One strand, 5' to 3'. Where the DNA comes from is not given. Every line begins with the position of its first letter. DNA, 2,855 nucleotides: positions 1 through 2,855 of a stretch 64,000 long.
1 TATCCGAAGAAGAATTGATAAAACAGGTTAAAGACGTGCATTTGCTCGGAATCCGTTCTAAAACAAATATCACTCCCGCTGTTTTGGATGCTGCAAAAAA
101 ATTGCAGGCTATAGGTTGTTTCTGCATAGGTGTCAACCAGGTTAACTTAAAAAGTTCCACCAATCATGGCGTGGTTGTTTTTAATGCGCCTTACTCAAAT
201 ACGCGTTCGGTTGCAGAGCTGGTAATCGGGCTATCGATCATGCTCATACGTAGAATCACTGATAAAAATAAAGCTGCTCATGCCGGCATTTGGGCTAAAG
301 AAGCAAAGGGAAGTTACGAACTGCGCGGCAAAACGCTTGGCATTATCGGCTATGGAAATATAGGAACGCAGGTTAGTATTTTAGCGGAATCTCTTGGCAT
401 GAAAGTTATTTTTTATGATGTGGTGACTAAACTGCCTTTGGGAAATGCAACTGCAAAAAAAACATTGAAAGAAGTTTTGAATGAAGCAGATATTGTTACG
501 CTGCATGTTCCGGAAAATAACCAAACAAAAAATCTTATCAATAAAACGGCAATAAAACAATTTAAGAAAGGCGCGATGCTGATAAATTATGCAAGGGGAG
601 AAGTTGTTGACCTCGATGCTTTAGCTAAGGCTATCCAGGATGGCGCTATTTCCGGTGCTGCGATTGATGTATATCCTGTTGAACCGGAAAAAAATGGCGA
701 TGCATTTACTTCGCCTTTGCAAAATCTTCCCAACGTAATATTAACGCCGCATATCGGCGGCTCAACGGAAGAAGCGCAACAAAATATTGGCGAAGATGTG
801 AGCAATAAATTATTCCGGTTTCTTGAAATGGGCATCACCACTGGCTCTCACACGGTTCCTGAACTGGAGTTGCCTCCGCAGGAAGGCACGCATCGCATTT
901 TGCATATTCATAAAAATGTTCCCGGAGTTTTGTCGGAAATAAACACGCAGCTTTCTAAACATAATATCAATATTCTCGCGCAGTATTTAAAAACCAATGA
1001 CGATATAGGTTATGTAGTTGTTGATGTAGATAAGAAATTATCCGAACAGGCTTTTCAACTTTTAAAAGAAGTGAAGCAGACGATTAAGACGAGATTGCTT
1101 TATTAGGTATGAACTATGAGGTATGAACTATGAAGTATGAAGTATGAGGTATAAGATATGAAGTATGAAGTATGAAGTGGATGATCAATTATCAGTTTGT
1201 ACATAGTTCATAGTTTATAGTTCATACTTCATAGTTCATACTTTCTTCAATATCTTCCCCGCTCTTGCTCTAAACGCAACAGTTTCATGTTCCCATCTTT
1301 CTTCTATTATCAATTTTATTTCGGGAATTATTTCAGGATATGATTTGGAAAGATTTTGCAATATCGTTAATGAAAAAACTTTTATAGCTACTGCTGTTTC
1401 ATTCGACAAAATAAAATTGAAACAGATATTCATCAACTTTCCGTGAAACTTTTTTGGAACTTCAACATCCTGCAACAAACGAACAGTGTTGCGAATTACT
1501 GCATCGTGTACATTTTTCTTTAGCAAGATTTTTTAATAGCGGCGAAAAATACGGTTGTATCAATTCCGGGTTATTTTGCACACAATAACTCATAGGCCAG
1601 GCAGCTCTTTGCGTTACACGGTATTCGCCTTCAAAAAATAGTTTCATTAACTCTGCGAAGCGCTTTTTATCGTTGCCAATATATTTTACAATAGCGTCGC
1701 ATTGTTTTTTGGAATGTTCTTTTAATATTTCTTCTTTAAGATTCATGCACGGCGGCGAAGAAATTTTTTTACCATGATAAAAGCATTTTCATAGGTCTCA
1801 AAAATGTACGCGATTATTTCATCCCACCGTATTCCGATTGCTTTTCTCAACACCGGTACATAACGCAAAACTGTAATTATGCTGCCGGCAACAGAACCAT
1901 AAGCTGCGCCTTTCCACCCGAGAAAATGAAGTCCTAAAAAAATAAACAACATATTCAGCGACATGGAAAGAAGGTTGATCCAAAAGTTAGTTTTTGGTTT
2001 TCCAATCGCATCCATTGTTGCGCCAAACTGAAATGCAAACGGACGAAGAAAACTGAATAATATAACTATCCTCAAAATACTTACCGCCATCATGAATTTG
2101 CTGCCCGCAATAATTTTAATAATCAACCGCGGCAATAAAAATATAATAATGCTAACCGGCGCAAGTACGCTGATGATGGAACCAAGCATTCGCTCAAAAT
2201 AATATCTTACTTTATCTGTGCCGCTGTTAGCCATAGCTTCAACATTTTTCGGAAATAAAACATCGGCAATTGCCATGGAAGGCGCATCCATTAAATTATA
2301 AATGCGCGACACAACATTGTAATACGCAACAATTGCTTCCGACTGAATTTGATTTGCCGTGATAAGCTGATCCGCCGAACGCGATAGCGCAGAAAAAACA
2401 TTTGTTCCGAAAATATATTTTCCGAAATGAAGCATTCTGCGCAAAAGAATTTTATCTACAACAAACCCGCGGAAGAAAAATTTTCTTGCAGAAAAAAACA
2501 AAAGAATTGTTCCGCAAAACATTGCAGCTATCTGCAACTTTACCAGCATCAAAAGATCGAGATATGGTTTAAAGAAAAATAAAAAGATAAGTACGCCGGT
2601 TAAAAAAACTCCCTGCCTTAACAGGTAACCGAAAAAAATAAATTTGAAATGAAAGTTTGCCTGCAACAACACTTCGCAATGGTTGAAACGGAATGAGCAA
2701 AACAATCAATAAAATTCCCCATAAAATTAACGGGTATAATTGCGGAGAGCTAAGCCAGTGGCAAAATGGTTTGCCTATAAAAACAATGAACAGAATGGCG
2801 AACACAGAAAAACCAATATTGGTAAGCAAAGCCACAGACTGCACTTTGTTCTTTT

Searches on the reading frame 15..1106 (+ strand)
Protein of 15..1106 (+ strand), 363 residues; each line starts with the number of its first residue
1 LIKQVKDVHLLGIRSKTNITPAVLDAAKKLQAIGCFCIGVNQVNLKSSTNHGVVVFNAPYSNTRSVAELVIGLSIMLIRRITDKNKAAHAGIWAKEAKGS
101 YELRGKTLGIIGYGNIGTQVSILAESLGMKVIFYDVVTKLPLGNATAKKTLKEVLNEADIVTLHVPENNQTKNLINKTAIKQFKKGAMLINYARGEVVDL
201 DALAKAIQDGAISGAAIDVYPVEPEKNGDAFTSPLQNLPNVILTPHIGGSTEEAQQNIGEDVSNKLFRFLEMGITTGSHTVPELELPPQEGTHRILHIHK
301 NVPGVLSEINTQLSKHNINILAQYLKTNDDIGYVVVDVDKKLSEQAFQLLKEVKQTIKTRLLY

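Call 94: search_protein_families(library=pfam, proteins=[window:15-1106:+], max_evalue=0.00001)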
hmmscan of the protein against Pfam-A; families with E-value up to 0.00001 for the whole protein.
window:15-1106:+ (363 aa): 4 families
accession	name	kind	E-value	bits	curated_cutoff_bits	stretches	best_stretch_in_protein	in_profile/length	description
PF02826.25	2-Hacid_dh_C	-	1.1e-52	178.4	25.1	1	72-248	2-178/178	D-isomer specific 2-hydroxyacid dehydrogenase, NAD binding domain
PF00389.36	2-Hacid_dh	-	6.9e-27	94.2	24.6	1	2-273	34-127/134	D-isomer specific 2-hydroxyacid dehydrogenase, catalytic domain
PF22629.2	ACT_AHAS_ss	-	5.1e-12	46.2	27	1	295-358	1-67/67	AHAS small subunit-like ACT domain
PF03446.21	NAD_binding_2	-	3.4e-08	34.1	21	1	108-209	2-109/161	NAD binding domain of 6-phosphogluconate dehydrogenase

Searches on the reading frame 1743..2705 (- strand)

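Call 94: search_protein_families(library=pfam, proteins=[window:1743-2705:-], max_evalue=0.00001)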
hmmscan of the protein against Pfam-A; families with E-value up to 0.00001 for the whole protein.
window:1743-2705:- (320 aa): 2 families
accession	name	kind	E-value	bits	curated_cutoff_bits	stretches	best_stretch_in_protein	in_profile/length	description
PF13440.11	Polysacc_synt_3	-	3.2e-11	43.5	23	1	11-208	102-292/293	Polysaccharide biosynthesis protein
PF01943.22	Polysacc_synt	-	1.3e-06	28.6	28.2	1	30-152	148-268/274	Polysaccharide biosynthesis protein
